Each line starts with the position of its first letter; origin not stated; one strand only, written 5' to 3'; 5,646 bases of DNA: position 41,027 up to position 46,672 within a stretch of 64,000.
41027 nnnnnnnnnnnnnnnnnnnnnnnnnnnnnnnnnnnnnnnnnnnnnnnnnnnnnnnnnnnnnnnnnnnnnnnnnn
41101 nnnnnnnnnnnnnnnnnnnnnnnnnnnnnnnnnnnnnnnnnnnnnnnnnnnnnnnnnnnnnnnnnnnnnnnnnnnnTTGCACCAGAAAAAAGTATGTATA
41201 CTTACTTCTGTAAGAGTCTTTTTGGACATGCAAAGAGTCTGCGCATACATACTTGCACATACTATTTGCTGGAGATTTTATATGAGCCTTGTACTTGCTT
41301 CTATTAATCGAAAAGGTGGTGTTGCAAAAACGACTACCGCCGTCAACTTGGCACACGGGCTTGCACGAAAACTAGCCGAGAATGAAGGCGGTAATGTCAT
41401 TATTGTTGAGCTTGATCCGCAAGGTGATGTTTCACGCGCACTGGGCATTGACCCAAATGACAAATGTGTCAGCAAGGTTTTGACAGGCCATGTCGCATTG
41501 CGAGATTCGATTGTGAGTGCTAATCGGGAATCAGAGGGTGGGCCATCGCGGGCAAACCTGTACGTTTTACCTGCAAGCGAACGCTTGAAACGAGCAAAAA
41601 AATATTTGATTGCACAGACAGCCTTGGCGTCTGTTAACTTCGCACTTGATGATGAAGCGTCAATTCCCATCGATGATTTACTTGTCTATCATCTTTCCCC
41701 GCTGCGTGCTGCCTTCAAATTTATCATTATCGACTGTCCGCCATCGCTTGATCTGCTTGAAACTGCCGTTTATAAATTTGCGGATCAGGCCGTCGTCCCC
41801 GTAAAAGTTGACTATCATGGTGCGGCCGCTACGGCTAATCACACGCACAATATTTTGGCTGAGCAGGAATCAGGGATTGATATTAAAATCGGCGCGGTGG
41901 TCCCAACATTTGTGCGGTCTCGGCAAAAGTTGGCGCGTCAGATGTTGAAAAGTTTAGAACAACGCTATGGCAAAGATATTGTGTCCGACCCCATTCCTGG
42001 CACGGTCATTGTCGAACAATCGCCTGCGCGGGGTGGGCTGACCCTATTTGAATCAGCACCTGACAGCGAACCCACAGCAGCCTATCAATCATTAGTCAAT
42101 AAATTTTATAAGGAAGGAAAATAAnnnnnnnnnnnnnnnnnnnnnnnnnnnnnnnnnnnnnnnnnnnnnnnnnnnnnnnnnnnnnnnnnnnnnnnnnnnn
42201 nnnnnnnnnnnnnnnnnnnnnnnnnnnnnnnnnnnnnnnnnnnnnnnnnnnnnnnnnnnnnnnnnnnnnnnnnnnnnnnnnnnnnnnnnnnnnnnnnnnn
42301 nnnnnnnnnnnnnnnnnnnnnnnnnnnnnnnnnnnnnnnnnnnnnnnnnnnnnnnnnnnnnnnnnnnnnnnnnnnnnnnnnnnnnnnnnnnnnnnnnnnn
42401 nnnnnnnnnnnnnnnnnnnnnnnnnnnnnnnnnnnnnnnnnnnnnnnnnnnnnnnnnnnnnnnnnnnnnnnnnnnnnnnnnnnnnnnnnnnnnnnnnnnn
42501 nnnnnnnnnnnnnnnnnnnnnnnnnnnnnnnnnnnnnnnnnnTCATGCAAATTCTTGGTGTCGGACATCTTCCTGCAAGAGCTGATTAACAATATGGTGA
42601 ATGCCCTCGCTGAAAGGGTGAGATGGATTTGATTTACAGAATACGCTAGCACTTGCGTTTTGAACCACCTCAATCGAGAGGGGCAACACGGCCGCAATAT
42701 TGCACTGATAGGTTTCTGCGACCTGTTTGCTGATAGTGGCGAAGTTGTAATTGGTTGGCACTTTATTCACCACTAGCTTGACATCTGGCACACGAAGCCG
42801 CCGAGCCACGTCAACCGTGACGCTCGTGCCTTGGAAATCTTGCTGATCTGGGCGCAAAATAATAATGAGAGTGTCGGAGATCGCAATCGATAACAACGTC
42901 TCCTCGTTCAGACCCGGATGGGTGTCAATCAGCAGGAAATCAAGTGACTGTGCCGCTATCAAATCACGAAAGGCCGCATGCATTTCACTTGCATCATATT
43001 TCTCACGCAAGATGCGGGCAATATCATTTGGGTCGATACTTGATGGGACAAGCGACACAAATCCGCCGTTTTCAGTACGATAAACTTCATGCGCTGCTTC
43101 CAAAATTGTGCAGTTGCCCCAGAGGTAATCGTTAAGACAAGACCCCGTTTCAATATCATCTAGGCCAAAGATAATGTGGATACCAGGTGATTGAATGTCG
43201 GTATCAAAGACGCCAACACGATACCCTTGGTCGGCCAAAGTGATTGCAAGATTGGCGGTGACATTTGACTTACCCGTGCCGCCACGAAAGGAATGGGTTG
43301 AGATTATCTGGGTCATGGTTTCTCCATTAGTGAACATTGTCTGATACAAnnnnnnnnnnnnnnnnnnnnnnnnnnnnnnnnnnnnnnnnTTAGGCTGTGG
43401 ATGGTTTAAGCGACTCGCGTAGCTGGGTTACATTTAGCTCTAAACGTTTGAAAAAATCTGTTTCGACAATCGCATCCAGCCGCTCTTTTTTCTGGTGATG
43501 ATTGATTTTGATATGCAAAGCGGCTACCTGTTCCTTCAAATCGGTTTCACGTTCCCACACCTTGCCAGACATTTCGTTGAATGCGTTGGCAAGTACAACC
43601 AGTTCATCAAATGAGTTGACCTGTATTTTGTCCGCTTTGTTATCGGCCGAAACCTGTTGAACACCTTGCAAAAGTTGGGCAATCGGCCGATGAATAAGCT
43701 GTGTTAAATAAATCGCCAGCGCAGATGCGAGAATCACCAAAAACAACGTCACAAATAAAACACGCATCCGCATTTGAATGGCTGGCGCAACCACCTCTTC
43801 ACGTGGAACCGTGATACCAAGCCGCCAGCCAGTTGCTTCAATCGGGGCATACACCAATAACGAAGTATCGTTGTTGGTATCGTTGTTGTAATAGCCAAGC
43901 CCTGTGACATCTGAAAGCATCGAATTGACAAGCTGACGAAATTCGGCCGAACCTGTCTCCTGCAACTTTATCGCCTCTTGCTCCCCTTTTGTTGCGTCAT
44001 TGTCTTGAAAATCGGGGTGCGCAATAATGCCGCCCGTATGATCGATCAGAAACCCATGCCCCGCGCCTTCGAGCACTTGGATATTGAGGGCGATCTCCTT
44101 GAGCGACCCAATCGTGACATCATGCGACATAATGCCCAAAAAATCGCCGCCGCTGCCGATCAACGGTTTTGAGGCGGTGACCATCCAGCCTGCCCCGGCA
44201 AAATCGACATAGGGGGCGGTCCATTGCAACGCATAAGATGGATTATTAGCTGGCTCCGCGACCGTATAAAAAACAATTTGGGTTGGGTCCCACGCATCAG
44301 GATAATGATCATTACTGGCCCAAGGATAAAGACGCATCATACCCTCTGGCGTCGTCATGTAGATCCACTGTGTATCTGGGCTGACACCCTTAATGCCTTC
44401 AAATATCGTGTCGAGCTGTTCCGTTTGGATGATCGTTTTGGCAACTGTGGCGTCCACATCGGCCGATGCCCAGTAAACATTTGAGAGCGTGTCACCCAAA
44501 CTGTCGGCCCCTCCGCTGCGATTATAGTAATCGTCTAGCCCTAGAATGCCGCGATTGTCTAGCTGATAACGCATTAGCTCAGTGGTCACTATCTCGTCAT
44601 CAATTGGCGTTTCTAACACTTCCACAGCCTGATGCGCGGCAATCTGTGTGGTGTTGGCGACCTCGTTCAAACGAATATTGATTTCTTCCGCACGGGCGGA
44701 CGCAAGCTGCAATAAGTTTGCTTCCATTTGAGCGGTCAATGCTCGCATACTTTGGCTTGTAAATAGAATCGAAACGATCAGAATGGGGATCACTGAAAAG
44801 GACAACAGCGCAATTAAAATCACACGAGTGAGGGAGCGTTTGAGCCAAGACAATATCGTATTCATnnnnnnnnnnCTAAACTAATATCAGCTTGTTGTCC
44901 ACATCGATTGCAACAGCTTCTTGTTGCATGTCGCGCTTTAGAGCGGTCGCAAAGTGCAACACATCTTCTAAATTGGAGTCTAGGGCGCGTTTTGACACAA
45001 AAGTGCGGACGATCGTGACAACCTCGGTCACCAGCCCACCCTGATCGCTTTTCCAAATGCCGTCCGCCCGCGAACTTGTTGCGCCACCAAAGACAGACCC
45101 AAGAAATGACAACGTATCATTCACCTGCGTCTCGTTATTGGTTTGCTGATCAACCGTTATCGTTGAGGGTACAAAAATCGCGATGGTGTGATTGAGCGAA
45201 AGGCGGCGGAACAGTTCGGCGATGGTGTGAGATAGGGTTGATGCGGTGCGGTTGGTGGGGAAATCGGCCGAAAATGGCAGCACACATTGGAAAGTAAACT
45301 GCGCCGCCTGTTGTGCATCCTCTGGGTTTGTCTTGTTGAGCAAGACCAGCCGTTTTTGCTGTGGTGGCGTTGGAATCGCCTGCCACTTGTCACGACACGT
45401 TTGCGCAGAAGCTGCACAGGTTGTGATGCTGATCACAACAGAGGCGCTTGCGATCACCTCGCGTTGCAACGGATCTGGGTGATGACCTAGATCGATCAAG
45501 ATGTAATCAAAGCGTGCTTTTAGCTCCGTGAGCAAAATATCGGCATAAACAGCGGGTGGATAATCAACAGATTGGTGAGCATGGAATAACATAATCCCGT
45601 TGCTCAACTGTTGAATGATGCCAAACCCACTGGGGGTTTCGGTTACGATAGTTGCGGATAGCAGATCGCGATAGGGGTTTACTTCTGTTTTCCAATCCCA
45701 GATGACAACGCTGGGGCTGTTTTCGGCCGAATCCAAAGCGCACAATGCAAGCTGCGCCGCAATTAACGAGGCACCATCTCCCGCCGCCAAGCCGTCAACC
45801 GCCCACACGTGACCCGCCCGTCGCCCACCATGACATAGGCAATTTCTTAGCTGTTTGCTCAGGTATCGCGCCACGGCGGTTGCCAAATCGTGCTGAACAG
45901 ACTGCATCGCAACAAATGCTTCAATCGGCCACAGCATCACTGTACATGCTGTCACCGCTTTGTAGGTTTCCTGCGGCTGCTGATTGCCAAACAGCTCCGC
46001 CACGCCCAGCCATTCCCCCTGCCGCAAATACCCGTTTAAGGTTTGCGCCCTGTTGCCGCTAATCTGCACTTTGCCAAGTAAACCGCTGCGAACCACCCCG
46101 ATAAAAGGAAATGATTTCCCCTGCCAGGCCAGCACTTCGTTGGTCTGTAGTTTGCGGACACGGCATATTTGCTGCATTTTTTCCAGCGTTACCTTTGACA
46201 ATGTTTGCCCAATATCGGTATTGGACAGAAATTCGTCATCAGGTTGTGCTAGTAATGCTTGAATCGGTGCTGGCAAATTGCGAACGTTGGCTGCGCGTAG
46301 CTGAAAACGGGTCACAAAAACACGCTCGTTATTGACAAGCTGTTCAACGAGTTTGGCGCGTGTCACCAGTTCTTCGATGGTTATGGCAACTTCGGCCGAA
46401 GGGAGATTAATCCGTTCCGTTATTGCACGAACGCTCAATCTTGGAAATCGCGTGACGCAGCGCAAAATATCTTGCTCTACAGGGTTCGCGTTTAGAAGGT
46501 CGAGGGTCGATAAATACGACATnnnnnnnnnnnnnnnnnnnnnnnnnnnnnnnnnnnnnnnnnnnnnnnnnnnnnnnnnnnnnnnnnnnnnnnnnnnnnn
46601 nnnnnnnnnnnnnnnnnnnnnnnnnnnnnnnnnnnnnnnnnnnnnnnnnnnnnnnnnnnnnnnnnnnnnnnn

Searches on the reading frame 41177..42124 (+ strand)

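Call 42: search_protein_families(library=pfam, proteins=[window:41177-42124:+], max_evalue=0.001)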
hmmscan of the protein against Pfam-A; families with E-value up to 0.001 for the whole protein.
window:41177-42124:+ (315 aa): 4 families
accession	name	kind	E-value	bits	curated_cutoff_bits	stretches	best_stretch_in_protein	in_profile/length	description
PF13614.12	AAA_31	-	3.2e-26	92.8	27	1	39-224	3-162/177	AAA domain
PF01656.29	CbiA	-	3.4e-13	50.1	25.4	1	42-286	3-122/125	CobQ/CobB/MinD/ParA nucleotide binding domain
PF09140.17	MipZ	-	0.00026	20.8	20.7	0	171-210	91-130/262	ATPase MipZ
PF00142.24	Fer4_NifH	-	0.00035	20.6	25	0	43-89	5-46/271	4Fe-4S iron sulfur cluster binding proteins, NifH/frxC family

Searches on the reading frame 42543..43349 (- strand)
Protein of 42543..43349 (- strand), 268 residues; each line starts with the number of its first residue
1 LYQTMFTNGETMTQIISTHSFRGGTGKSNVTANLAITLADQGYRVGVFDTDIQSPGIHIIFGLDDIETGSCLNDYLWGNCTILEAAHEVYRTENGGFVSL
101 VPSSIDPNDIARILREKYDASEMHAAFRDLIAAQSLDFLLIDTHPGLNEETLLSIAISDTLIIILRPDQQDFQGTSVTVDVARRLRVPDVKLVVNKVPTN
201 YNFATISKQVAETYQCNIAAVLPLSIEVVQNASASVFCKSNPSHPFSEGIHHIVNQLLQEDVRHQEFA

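Call 42: search_protein_families(library=pfam, proteins=[window:42543-43349:-], max_evalue=0.001)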
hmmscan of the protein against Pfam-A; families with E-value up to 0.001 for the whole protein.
window:42543-43349:- (268 aa): 6 families
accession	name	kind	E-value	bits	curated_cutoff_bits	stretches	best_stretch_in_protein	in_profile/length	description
PF10609.15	ParA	-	1.9e-19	70.5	27.1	1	12-257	2-245/246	NUBPL iron-transfer P-loop NTPase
PF13614.12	AAA_31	-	3.4e-17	63.4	27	1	14-178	2-160/177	AAA domain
PF01656.29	CbiA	-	7.8e-14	52.2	25.4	1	17-230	2-117/125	CobQ/CobB/MinD/ParA nucleotide binding domain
PF09140.17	MipZ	-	6.6e-07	29.3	20.7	1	21-54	8-41/262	ATPase MipZ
PF07015.17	VirC1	-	1.6e-05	24.8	24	0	14-55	2-43/231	VirC1 protein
PF06564.18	CBP_BcsQ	-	0.00075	19.5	21.3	0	15-63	3-50/234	Cellulose biosynthesis protein BcsQ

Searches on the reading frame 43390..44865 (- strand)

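Call 42: search_protein_families(library=pfam, proteins=[window:43390-44865:-], max_evalue=0.001)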
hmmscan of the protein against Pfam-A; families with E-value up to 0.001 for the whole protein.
window:43390-44865:- (491 aa): 5 families
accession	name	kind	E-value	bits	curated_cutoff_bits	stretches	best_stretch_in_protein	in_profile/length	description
PF02743.24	dCache_1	-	5.3e-10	39.7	45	1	142-351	55-239/240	Cache domain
PF17201.10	Cache_3-Cache_2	-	2.4e-06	27.5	27.7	1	226-362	158-293/299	Cache 3/Cache 2 fusion domain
PF22673.2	MCP-like_PDC_1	-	4.8e-06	27.4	27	1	204-256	62-112/113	Methyl-accepting chemotaxis protein-like, first PDC sensor domain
PF00672.30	HAMP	-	1.1e-05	26.1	25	1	387-435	2-50/53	HAMP domain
PF08399.16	VWA_N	-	0.00012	23.1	34.7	1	137-181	80-124/128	VWA N-terminal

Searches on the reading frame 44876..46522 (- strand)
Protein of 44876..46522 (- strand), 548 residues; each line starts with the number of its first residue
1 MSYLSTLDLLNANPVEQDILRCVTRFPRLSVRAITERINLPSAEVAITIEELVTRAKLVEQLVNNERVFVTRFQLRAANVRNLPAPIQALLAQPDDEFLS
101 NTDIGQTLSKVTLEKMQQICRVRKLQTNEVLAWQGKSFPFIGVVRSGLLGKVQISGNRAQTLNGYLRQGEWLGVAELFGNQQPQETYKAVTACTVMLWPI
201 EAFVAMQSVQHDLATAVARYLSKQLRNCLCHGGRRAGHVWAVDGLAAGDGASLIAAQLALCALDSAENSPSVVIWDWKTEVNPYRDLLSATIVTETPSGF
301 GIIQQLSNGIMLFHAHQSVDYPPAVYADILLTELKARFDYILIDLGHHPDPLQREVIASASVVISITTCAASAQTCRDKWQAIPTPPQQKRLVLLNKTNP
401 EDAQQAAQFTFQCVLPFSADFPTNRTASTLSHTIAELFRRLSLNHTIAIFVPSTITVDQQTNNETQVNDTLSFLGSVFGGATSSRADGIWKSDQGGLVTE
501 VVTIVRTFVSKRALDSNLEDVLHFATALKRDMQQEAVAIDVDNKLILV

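Call 3: search_protein_families(library=pfam, proteins=[window:44876-46522:-], max_evalue=0.01)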
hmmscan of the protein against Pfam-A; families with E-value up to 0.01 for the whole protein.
window:44876-46522:- (548 aa): 3 families
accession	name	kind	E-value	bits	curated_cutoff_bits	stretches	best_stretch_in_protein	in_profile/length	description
PF00027.35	cNMP_binding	-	5.4e-09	36.4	27.5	1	123-206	2-85/89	Cyclic nucleotide-binding domain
PF13412.12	HTH_24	-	0.0046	17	21.9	0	16-49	5-38/48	Winged helix-turn-helix DNA-binding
PF06564.18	CBP_BcsQ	-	0.0082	16.1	21.3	0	331-400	109-173/234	Cellulose biosynthesis protein BcsQ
